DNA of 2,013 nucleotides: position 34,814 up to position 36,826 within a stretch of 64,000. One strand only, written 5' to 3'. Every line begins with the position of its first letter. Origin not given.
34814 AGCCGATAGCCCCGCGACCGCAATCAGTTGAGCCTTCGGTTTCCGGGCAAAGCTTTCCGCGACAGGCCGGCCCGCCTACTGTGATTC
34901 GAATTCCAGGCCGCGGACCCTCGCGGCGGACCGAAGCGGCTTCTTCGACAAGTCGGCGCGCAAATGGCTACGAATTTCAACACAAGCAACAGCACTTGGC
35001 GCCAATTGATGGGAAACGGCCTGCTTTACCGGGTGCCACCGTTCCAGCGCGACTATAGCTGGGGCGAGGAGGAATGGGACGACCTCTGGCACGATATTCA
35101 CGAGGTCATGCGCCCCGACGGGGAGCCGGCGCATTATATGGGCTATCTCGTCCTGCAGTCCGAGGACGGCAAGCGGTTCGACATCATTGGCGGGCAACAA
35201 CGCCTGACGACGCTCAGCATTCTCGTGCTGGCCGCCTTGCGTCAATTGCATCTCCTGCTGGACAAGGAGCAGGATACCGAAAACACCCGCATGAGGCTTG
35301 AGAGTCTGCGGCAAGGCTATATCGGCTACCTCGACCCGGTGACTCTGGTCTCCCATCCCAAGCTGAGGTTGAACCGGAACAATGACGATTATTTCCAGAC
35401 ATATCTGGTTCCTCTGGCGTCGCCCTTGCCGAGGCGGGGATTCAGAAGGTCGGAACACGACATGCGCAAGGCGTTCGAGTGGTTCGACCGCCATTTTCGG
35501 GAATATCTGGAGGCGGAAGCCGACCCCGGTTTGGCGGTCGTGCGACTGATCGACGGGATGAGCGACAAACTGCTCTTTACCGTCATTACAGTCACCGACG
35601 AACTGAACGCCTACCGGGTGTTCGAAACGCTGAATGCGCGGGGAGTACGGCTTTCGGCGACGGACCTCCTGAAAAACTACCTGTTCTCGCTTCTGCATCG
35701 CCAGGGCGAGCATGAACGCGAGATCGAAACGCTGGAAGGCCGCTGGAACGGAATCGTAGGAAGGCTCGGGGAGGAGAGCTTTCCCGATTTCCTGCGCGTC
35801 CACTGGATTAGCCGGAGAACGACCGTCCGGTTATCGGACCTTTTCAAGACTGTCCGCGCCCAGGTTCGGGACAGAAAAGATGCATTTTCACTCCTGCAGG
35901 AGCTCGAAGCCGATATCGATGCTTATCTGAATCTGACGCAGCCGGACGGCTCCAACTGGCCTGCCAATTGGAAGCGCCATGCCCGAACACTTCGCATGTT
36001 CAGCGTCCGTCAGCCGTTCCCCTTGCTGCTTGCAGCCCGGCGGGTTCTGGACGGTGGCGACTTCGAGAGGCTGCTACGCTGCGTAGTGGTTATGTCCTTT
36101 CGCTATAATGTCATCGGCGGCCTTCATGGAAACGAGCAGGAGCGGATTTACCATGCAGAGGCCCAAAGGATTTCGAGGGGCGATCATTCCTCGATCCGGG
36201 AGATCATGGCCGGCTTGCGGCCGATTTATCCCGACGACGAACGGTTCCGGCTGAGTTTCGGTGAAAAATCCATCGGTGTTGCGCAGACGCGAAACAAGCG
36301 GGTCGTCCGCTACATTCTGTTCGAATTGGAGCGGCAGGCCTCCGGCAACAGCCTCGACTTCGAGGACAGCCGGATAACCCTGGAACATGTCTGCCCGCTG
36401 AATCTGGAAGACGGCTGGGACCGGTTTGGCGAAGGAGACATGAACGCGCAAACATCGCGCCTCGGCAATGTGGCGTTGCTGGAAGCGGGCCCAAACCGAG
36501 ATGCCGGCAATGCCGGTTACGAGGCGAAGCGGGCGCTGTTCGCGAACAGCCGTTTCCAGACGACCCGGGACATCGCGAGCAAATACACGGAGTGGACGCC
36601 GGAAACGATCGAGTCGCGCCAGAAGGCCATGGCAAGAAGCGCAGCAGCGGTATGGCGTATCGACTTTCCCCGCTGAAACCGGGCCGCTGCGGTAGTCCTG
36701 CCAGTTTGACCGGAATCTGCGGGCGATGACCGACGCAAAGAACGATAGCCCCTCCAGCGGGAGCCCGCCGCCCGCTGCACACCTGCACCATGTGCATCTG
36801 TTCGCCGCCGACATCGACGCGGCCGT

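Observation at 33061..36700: Low-GC islet with an orphan MT-A70 DNA methyltransferase next to a GmrSD-like DUF262/DUF1524 nuclease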

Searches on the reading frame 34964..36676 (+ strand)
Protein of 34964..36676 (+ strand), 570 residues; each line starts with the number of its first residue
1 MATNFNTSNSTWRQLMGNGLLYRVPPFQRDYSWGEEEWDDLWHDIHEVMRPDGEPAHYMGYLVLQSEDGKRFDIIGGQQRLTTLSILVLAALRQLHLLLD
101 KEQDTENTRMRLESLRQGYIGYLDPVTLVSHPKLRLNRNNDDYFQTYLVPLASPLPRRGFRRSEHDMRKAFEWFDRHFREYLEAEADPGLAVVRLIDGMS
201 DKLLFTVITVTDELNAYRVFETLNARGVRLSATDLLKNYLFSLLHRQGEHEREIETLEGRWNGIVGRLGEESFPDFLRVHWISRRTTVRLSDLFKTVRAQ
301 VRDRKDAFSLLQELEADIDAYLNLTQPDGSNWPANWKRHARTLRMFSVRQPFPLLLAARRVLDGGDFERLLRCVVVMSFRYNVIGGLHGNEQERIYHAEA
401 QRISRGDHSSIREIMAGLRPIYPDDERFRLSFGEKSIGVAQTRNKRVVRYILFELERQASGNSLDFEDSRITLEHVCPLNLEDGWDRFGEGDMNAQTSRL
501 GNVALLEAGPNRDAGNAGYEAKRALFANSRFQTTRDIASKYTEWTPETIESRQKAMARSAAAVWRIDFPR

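Call 3: search_protein_families(library=pfam, proteins=[window:34964-36676:+], max_evalue=0.01)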
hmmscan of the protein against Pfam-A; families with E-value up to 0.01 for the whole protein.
window:34964-36676:+ (570 aa): 2 families
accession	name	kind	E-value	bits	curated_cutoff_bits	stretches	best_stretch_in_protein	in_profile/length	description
PF03235.19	GmrSD_N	-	1.2e-35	123.9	33.2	1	18-241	7-199/199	GmrSD restriction endonuclease, N-terminal domain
PF07510.16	GmrSD_C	-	1.5e-23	83.7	23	1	422-558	1-137/138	GmrSD restriction endonucleases, C-terminal domain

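Call 4: search_protein_families(library=padloc, proteins=[window:34964-36676:+], max_evalue=0.01)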
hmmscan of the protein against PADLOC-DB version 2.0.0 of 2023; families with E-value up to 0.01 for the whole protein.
window:34964-36676:+ (570 aa): 32 families (the best 25 are shown)
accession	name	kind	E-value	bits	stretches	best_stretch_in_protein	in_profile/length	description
PDLC04154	HEC-06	-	1.4e-220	731.8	1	3-567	4-567/569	-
PDLC02687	Orf5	-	4e-211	700.5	1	5-549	1-543/543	Orf5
PDLC04155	HEC-06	-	2e-125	417.4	1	1-567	1-561/562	-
PDLC04157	HEC-06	-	4.9e-113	376.7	1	21-565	22-556/558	-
PDLC02700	Orf5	-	3.6e-102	340.9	1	22-564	12-555/555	Orf5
PDLC02695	Orf5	-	2.7e-62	209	1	5-563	3-600/601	Orf5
PDLC02693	Orf5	-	3.8e-56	189.2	1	21-564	8-542/543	Orf5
PDLC02691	Orf5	-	4.7e-51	172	1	14-564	13-579/579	Orf5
PDLC02701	Orf5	-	5.5e-49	165.1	1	14-563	12-593/596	Orf5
PDLC04156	HEC-06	-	5.8e-47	158.5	1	18-566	17-562/562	-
PDLC02698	Orf5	-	5.2e-35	119.2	1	12-563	10-570/573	Orf5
PDLC02692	Orf5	-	2.5e-31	107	1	22-565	8-557/558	Orf5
PDLC02690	Orf5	-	2.4e-29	100.6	1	18-565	6-530/531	Orf5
PDLC02686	Orf5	-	9.4e-29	98.3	2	19-313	18-306/566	Orf5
PDLC02699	Orf5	-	4.1e-28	96.4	2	203-548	179-529/530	Orf5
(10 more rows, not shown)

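Call 7: find_encoding_contigs(protein=window:34964-36676:+, flank=10000, max_places=10)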
Protein window:34964-36676:+ (570 aa): no gene with exactly this product is on record in the collection.

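Call 23: search_solved_structures(query=window:34964-36676:+, max_evalue=0.01, show_alignments=1)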
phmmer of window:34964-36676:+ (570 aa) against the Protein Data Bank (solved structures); distinct sequences matched with E-value up to 0.01: 3.
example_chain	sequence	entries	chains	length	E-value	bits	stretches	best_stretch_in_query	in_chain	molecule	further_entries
9jfl_B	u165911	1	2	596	6.9e-24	87.3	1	12-561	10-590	DUF262 domain-containing protein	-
20yv_A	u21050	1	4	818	1.9e-05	26.4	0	196-316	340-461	DUF262 domain-containing protein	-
20yw_A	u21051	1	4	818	4.3e-05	25.2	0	196-316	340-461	DUF262 domain-containing protein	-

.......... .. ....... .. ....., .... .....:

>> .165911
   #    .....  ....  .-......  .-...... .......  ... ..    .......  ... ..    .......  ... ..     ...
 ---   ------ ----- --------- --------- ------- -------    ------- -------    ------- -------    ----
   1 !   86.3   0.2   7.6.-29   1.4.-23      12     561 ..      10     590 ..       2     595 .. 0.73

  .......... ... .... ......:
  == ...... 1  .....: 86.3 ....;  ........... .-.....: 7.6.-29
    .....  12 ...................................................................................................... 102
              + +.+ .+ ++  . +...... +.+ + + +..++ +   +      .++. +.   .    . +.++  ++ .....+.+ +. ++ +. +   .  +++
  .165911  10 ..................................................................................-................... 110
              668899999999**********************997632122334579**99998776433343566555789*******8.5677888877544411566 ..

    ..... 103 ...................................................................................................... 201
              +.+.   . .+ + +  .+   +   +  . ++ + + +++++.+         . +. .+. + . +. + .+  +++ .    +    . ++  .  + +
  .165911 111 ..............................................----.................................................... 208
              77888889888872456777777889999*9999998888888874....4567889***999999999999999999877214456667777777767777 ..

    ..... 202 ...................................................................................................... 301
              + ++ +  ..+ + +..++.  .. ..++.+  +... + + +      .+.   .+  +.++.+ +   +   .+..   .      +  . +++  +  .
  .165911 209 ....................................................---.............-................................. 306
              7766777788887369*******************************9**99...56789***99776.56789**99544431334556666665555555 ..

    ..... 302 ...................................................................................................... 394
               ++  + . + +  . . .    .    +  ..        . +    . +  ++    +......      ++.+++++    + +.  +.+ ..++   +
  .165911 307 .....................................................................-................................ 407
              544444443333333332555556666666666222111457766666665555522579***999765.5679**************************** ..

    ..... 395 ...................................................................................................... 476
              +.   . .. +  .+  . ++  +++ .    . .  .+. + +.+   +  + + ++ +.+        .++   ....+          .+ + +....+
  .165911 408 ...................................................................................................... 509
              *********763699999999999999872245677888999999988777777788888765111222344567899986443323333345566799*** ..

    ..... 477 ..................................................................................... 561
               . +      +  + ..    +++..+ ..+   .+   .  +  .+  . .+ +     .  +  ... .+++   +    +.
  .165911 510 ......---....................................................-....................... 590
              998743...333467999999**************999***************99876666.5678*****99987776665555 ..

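Call 46: search_protein_families(library=ncbifam, proteins=[window:34964-36676:+], max_evalue=0.001)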
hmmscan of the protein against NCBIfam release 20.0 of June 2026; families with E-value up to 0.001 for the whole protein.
window:34964-36676:+ (570 aa): 0 families

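Call 54: find_homologous_proteins(query=window:34964-36676:+, max_evalue=1e-20)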
Query window:34964-36676:+ (570 aa): 5394 proteins with E <= 1e-20 among 8000 candidates; the best 120 are listed.
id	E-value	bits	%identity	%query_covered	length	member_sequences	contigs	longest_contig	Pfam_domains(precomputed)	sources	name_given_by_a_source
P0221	0.0e+0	1263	97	100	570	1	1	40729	PF07510.17,PF03235.20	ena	-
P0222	0.0e+0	1198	92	100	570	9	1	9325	PF07510.17,PF03235.20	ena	-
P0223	0.0e+0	1176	90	100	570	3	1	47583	PF07510.17,PF03235.20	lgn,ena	-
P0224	0.0e+0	1162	90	100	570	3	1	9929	PF07510.17,PF03235.20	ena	-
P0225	0.0e+0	1161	89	100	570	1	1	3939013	PF07510.17,PF03235.20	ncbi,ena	-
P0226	0.0e+0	1146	88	100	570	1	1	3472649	PF07510.17,PF03235.20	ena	-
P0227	0.0e+0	1144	88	100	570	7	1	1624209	PF07510.17,PF03235.20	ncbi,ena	-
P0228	0.0e+0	1143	87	100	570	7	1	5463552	PF07510.17,PF03235.20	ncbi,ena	-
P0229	0.0e+0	1140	88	100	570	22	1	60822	PF07510.17,PF03235.20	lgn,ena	-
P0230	0.0e+0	1139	88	100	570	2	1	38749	PF07510.17,PF03235.20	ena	-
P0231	0.0e+0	1133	86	100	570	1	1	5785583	PF07510.17,PF03235.20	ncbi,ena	-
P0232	0.0e+0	1121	86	100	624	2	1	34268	PF07510.17,PF03235.20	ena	-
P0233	0.0e+0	1107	84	100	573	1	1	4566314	PF07510.17,PF03235.20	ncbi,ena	-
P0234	0.0e+0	1104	86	97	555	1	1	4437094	PF07510.17,PF03235.20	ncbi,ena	-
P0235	0.0e+0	1095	87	97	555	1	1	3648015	PF07510.17,PF03235.20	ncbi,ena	-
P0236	0.0e+0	1091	86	97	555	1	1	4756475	PF07510.17,PF03235.20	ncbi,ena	-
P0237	1.1e-280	950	83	90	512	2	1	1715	PF07510.17,PF03235.20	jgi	-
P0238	8.5e-254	861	66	99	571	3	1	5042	PF07510.17,PF03235.20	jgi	-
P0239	1.0e-253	861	66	99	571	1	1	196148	PF07510.17,PF03235.20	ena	-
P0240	3.8e-252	856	66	99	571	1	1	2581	PF07510.17,PF03235.20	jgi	jgi:hypothetical protein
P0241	5.0e-252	855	66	99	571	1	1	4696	PF07510.17,PF03235.20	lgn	-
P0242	1.9e-249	847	65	99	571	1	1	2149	PF07510.17,PF03235.20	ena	-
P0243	7.5e-249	845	65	99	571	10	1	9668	PF07510.17,PF03235.20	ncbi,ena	-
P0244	2.1e-247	840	65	99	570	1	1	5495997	PF07510.17,PF03235.20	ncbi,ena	-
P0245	1.3e-246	837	64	99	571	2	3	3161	PF07510.17,PF03235.20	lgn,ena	-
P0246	8.9e-246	835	64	99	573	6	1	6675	PF07510.17,PF03235.20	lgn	-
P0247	6.9e-245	832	64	99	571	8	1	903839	PF07510.17,PF03235.20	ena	-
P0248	2.4e-244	830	63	99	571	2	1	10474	PF07510.17,PF03235.20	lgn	-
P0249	4.0e-244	829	64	99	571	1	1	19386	PF07510.17,PF03235.20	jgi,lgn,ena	-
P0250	7.2e-244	828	63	99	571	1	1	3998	PF07510.17,PF03235.20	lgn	-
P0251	9.7e-244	828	62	99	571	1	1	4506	PF07510.17,PF03235.20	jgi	jgi:Protein of unknown function DUF262/Protein of unknown function (DUF1524)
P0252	2.0e-243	827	65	99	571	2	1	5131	PF07510.17,PF03235.20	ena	-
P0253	3.4e-243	826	63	99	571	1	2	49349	PF07510.17,PF03235.20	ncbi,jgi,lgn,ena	jgi:hypothetical protein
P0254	3.3e-242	823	63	99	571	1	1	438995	PF07510.17,PF03235.20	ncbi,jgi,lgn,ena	jgi:hypothetical protein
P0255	7.0e-241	819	65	99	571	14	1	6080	PF07510.17,PF03235.20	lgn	-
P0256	1.3e-240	818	63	99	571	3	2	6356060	PF07510.17,PF03235.20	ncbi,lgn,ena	-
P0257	2.1e-240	817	64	99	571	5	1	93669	PF07510.17,PF03235.20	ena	-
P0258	3.4e-239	813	61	99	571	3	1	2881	PF07510.17,PF03235.20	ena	-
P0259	3.8e-239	813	61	99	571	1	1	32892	PF07510.17,PF03235.20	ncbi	-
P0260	4.0e-239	813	63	99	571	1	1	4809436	PF07510.17,PF03235.20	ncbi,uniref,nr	ncbi:DUF262 domain-containing protein [Phenylobacterium sp. J367]|uniref:DUF262 domain-containing pr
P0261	6.1e-239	812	63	99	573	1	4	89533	PF07510.17,PF03235.20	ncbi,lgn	-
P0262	1.8e-238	811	63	99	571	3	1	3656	PF07510.17,PF03235.20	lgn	-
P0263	1.0e-237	808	61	99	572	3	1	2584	PF07510.17,PF03235.20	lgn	-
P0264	1.0e-237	808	63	99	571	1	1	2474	PF07510.17,PF03235.20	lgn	-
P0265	1.5e-237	808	61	99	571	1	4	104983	PF07510.17,PF03235.20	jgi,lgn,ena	jgi:hypothetical protein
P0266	2.3e-237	807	63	97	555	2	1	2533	PF07510.17,PF03235.20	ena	-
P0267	2.6e-237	807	62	99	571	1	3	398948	PF07510.17,PF03235.20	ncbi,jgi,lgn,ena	jgi:hypothetical protein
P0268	3.6e-237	806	60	99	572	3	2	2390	PF07510.17,PF03235.20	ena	-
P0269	6.0e-237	806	62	99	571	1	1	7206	PF07510.17,PF03235.20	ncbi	-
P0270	2.4e-236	804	62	99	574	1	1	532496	PF07510.17,PF03235.20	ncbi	-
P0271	1.6e-233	794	61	99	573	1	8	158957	PF07510.17,PF03235.20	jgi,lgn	-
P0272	2.3e-233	794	60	99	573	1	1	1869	PF07510.17,PF03235.20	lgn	-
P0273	9.8e-233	792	61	99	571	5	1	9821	PF07510.17,PF03235.20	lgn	-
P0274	3.1e-232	790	62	99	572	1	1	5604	PF07510.17,PF03235.20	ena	-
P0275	3.5e-232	790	62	97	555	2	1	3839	PF07510.17,PF03235.20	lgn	-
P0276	1.6e-231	788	62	99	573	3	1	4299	PF07510.17,PF03235.20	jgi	jgi:hypothetical protein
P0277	2.4e-231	787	61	99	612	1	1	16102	PF07510.17,PF03235.20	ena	-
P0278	3.9e-231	786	60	99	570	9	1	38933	PF07510.17,PF03235.20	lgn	-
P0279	5.7e-231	786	62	99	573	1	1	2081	PF07510.17,PF03235.20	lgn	-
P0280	9.8e-231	785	60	99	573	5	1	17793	PF07510.17,PF03235.20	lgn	-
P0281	5.0e-230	783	60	99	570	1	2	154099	PF07510.17,PF03235.20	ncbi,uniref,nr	ncbi:DUF262 domain-containing protein [Azospirillum griseum]|uniref:DUF262 domain-containing protein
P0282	5.0e-230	783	60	99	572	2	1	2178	PF07510.17,PF03235.20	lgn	-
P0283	2.7e-229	780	61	99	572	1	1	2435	PF07510.17,PF03235.20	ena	-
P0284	2.7e-229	780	61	99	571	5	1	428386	PF07510.17,PF03235.20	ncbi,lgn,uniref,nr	ncbi:DUF262 domain-containing protein [Azospirillum sp. YIM B02556]|uniref:DUF262 domain-containing 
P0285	3.4e-228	777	60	99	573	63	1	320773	PF07510.17,PF03235.20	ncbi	ncbi:MAG: DUF262 domain-containing HNH endonuclease family protein [Candidatus Competibacteraceae ba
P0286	1.6e-227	774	61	99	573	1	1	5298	PF07510.17,PF03235.20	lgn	-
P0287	1.6e-227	774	61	99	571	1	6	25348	PF07510.17,PF03235.20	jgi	jgi:hypothetical protein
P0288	3.0e-227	774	59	99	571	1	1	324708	PF07510.17,PF03235.20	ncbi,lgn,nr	ncbi:hypothetical protein H4S14_001511 [Agrobacterium vitis]|nr:hypothetical protein [Agrobacterium 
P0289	4.6e-227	773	59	99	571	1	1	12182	PF07510.17,PF03235.20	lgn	-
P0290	2.7e-226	770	60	99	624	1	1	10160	PF07510.17,PF03235.20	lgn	-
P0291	4.4e-226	770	60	99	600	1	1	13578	PF07510.17,PF03235.20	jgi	jgi:hypothetical protein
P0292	4.6e-226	770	59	99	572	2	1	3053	PF07510.17,PF03235.20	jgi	jgi:hypothetical protein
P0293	1.3e-225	768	59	99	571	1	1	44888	PF07510.17,PF03235.20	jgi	jgi:hypothetical protein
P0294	1.7e-225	768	60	99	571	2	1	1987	PF07510.17,PF03235.20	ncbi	-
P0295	2.3e-225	767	59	99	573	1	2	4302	PF07510.17,PF03235.20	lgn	-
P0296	7.5e-225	766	61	99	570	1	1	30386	PF07510.17,PF03235.20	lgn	-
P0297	1.6e-224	765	59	99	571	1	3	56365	PF07510.17,PF03235.20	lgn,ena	-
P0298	9.7e-224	762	60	99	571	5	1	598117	PF07510.17,PF03235.20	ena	-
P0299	1.0e-223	762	59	99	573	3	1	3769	PF07510.17,PF03235.20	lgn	-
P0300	1.3e-223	762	60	99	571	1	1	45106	PF07510.17,PF03235.20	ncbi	-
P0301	1.9e-223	761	59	99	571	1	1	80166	PF07510.17,PF03235.20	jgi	-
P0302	2.6e-223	761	60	99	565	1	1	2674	PF07510.17,PF03235.20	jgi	jgi:hypothetical protein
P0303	2.9e-223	760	59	99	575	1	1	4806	PF07510.17,PF03235.20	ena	-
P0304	3.7e-223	760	58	99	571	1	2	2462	PF07510.17,PF03235.20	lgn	-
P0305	1.7e-222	758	59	99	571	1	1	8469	PF07510.17,PF03235.20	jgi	jgi:hypothetical protein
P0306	3.5e-222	757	60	99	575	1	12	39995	PF07510.17,PF03235.20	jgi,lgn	jgi:hypothetical protein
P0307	3.9e-222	757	60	99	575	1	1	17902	PF07510.17,PF03235.20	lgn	-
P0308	4.2e-222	757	59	99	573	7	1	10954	PF07510.17,PF03235.20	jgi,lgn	jgi:hypothetical protein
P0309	7.6e-222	756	59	99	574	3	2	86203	PF07510.17,PF03235.20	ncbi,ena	-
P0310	8.1e-222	756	59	99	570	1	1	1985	PF07510.17,PF03235.20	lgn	-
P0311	1.4e-221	755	58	99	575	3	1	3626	PF07510.17,PF03235.20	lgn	-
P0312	1.5e-221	755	58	99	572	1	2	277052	PF07510.17,PF03235.20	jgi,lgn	jgi:hypothetical protein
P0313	1.9e-221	754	59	99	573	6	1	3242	PF07510.17,PF03235.20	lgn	-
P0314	2.2e-221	754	58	99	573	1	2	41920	PF07510.17,PF03235.20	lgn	-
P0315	2.3e-221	754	58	99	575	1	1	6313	PF07510.17,PF03235.20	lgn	-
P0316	2.3e-221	754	59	99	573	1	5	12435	PF07510.17,PF03235.20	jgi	jgi:hypothetical protein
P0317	2.5e-221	754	58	99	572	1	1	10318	PF07510.17,PF03235.20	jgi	jgi:hypothetical protein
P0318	2.5e-221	754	59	99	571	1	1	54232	PF07510.17,PF03235.20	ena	-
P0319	2.7e-221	754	60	99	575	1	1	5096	PF07510.17,PF03235.20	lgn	-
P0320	2.7e-221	754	58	99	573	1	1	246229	PF07510.17,PF03235.20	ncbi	-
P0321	2.8e-221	754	58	99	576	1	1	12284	PF07510.17,PF03235.20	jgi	jgi:hypothetical protein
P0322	2.9e-221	754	59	99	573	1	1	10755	PF07510.17,PF03235.20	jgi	jgi:hypothetical protein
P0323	3.0e-221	754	57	99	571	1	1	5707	PF07510.17,PF03235.20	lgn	-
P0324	4.8e-221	753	59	99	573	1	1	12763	PF07510.17,PF03235.20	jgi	jgi:hypothetical protein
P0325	5.3e-221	753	60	99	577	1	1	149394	PF07510.17,PF03235.20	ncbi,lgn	ncbi:MAG: DUF262 domain-containing HNH endonuclease family protein [Thermomicrobiales bacterium]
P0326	6.6e-221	753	59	99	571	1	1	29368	PF07510.17,PF03235.20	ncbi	-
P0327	6.9e-221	753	58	99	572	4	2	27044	PF07510.17,PF03235.20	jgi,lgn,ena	-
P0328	1.2e-220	752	59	99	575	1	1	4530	PF07510.17,PF03235.20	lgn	-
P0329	1.4e-220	752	59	99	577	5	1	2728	PF07510.17,PF03235.20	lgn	-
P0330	1.6e-220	751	57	99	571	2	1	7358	PF07510.17,PF03235.20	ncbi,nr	ncbi:MAG: DUF262 domain-containing protein [Blastocatellia bacterium]|nr:DUF262 domain-containing pr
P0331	1.9e-220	751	59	99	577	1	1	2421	PF07510.17,PF03235.20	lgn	-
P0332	2.0e-220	751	59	100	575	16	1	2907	PF07510.17,PF03235.20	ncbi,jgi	jgi:hypothetical protein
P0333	2.2e-220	751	59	99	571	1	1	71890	PF07510.17,PF03235.20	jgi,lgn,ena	-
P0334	2.3e-220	751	58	99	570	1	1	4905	PF07510.17,PF03235.20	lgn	-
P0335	4.1e-220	750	59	99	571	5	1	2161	PF07510.17,PF03235.20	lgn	-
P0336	4.1e-220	750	59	100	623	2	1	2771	PF07510.17,PF03235.20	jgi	-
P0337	5.6e-220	750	58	99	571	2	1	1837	PF07510.17,PF03235.20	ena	-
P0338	5.8e-220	750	57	99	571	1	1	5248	PF07510.17,PF03235.20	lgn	-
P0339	6.0e-220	749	59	99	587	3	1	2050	PF07510.17,PF03235.20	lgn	-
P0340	6.4e-220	749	59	99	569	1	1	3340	PF07510.17,PF03235.20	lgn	-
